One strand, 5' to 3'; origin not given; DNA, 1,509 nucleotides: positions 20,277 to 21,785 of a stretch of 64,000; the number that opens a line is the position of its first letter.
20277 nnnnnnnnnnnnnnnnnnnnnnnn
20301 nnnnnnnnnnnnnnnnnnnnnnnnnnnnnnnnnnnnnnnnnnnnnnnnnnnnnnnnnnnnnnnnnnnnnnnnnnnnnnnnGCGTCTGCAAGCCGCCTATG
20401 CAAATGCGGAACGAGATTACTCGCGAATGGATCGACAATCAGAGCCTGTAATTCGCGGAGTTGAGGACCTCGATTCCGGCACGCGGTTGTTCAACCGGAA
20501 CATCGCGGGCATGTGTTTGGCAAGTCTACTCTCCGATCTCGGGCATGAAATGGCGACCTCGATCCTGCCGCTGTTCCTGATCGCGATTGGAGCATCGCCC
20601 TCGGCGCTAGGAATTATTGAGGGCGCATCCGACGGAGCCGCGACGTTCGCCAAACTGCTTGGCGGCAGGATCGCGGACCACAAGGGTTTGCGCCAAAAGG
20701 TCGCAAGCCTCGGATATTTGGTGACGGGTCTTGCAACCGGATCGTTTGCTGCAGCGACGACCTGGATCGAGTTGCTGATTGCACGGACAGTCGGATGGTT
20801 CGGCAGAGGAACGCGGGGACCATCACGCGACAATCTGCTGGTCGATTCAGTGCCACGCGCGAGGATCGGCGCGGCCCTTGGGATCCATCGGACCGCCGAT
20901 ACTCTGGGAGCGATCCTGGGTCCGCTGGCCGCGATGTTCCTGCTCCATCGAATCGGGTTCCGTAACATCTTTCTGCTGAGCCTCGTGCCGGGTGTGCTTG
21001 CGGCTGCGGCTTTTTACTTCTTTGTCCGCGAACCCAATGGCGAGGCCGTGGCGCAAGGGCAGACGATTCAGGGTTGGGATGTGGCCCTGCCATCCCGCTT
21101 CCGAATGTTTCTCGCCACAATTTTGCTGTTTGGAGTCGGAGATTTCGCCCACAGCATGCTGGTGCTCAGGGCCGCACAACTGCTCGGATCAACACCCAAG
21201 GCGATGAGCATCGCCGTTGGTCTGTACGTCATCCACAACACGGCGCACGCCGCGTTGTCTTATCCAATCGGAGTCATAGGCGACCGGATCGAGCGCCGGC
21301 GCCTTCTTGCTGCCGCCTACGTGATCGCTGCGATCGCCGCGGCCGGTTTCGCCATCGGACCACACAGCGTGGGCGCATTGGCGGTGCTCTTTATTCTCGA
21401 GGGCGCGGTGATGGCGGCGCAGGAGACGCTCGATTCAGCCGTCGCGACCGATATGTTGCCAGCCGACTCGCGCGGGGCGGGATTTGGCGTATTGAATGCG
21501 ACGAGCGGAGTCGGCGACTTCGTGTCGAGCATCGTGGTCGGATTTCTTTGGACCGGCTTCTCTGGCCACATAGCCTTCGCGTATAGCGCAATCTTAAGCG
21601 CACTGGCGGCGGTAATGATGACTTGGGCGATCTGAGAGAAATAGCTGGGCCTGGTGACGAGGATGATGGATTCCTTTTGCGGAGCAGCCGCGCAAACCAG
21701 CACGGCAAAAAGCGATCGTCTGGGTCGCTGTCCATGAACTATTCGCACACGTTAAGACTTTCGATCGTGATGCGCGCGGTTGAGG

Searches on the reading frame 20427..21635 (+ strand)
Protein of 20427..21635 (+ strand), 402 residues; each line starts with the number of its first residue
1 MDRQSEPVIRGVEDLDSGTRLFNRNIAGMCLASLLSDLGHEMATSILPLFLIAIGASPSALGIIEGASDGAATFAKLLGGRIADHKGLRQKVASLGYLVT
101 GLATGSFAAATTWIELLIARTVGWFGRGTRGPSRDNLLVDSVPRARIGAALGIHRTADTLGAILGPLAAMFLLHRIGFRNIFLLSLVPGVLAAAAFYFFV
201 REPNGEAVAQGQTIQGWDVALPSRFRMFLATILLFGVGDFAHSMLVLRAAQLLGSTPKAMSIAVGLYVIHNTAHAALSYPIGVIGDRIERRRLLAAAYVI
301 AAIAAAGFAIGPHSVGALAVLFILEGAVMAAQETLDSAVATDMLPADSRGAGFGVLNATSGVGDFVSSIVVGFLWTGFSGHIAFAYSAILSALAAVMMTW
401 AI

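Call 20: search_protein_families(library=pfam, proteins=[window:20427-21635:+], max_evalue=0.0001)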
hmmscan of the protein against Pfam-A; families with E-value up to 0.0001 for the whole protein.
window:20427-21635:+ (402 aa): 1 family
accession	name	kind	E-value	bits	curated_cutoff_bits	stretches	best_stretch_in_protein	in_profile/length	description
PF07690.21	MFS_1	-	2.9e-42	145.3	33.4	2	29-244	1-223/347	Major Facilitator Superfamily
